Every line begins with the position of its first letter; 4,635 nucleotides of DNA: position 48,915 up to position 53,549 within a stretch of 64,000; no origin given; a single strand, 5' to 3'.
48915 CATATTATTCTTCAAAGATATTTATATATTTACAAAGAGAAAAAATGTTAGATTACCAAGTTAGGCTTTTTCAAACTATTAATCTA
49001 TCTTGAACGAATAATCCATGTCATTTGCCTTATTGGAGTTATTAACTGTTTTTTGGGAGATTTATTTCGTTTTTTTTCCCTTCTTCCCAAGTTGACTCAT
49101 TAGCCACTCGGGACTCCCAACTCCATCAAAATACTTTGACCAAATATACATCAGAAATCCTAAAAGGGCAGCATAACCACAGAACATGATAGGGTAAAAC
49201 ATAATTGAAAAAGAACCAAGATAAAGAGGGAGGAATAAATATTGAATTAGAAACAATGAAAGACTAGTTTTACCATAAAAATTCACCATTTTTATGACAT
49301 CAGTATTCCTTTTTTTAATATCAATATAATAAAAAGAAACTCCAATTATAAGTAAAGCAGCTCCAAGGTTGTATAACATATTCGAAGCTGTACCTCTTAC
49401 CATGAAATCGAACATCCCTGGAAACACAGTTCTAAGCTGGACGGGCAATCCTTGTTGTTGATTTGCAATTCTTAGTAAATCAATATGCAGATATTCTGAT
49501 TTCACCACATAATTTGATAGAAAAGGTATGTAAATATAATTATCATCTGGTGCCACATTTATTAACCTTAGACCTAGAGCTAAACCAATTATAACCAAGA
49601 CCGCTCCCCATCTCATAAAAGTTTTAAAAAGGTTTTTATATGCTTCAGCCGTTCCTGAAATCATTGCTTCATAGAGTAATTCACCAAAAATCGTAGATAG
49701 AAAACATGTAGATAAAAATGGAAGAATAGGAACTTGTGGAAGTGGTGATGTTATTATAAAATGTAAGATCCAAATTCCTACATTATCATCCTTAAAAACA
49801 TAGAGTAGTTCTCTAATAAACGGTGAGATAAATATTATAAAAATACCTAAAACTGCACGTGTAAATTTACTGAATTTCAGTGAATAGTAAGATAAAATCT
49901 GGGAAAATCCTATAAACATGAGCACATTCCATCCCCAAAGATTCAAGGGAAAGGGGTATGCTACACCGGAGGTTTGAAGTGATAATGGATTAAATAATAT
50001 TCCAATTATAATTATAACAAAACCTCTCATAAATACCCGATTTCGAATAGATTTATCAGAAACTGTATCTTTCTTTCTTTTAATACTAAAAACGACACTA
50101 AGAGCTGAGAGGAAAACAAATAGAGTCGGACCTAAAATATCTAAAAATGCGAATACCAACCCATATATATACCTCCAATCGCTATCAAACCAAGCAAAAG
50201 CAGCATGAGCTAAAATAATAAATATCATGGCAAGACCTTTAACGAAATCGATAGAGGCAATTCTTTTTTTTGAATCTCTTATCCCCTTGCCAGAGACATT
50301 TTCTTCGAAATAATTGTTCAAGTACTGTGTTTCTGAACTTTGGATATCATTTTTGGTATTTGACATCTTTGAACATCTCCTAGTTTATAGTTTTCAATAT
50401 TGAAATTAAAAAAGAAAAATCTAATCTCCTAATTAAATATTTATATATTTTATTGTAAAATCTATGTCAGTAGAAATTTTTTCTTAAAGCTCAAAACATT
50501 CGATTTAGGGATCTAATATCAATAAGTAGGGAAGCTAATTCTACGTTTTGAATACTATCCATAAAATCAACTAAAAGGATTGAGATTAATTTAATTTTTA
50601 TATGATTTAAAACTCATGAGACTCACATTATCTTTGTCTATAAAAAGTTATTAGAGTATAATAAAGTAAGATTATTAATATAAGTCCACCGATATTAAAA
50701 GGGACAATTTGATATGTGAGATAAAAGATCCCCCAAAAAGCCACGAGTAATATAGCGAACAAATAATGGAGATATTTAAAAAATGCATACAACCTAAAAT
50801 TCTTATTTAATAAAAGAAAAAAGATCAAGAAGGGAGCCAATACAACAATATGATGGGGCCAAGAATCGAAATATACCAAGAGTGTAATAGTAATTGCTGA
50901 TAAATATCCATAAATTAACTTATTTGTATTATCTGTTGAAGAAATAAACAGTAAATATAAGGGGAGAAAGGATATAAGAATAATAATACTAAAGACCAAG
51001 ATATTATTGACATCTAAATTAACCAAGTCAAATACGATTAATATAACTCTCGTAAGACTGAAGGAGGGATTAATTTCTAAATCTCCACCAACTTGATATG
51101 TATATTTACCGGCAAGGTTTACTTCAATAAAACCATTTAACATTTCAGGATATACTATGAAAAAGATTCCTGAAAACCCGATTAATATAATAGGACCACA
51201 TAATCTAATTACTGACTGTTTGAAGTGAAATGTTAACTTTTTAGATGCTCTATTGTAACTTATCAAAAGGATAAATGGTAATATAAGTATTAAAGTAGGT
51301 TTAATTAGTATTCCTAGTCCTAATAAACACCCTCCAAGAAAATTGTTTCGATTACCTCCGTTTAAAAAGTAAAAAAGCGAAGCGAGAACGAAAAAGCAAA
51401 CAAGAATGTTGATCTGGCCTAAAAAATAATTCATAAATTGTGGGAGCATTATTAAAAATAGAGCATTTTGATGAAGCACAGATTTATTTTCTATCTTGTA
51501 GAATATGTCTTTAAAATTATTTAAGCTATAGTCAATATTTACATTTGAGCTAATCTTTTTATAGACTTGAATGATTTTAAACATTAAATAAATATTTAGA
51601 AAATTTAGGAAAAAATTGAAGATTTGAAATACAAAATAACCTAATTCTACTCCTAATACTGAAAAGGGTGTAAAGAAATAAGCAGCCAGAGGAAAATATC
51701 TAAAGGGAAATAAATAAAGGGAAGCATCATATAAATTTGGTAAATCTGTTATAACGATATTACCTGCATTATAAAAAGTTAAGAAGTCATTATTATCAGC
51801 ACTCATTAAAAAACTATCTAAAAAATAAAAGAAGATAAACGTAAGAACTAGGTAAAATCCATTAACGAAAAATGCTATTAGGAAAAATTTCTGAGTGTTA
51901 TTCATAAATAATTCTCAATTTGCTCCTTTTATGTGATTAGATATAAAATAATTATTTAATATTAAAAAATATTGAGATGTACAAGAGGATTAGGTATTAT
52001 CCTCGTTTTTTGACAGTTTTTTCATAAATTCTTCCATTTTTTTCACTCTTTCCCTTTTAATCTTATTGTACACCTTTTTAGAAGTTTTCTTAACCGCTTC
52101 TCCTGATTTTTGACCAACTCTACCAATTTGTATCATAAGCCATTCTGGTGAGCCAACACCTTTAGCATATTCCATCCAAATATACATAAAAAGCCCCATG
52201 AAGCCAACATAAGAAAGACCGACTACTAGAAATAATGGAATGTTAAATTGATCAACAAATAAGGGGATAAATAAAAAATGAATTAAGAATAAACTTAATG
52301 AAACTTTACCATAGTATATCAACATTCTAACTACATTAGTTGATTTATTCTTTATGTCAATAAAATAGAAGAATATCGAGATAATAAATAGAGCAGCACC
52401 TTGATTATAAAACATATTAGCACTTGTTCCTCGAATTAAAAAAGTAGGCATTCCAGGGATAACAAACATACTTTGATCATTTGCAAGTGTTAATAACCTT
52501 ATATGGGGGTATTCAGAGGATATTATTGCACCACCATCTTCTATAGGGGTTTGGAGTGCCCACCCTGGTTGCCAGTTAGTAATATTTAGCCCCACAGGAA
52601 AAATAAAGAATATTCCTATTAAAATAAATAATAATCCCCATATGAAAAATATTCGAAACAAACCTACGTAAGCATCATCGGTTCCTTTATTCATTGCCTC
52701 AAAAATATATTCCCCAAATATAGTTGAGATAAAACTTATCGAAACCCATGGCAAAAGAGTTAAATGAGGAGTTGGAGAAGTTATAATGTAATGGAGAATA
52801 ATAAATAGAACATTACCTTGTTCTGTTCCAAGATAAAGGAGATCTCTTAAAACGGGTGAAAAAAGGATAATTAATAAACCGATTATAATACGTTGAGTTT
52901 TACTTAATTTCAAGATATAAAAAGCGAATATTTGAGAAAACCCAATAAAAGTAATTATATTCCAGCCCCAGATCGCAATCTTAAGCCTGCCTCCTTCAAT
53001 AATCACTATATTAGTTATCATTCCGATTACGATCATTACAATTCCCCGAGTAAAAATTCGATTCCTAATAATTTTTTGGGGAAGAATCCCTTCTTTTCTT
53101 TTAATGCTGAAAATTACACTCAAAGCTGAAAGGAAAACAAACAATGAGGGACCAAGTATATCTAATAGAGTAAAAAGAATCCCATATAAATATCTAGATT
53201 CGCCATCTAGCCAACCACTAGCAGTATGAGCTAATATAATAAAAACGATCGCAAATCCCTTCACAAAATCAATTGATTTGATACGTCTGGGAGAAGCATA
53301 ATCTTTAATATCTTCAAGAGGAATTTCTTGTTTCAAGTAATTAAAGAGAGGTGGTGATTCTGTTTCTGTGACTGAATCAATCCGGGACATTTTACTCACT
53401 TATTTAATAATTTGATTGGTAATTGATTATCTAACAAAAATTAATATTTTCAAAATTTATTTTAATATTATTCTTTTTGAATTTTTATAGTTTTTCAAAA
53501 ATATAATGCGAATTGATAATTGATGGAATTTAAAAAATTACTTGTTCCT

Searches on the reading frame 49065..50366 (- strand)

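Call 62: search_protein_families(library=pfam, proteins=[window:49065-50366:-], max_evalue=0.001)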
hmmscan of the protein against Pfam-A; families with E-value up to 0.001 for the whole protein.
window:49065-50366:- (434 aa): 1 family
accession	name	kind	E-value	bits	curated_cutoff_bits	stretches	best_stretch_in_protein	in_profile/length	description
PF07786.18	HGSNAT_cat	-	5.1e-10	39.7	22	1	35-250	1-206/222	Heparan-alpha-glucosaminide N-acetyltransferase, catalytic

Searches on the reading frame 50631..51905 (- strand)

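Call 62: search_protein_families(library=pfam, proteins=[window:50631-51905:-], max_evalue=0.001)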
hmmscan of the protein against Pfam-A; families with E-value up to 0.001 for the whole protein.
window:50631-51905:- (425 aa): 1 family
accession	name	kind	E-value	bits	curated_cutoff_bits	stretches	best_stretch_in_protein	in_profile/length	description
PF09594.16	GT87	-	8.2e-14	52.4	25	1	68-214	1-122/237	Glycosyltransferase family 87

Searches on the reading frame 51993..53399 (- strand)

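Call 62: search_protein_families(library=pfam, proteins=[window:51993-53399:-], max_evalue=0.001)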
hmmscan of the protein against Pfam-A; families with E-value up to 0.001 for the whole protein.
window:51993-53399:- (469 aa): 1 family
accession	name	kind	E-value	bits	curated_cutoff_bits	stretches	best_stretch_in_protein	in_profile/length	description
PF07786.18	HGSNAT_cat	-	3.5e-08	33.7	22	1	39-238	1-190/222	Heparan-alpha-glucosaminide N-acetyltransferase, catalytic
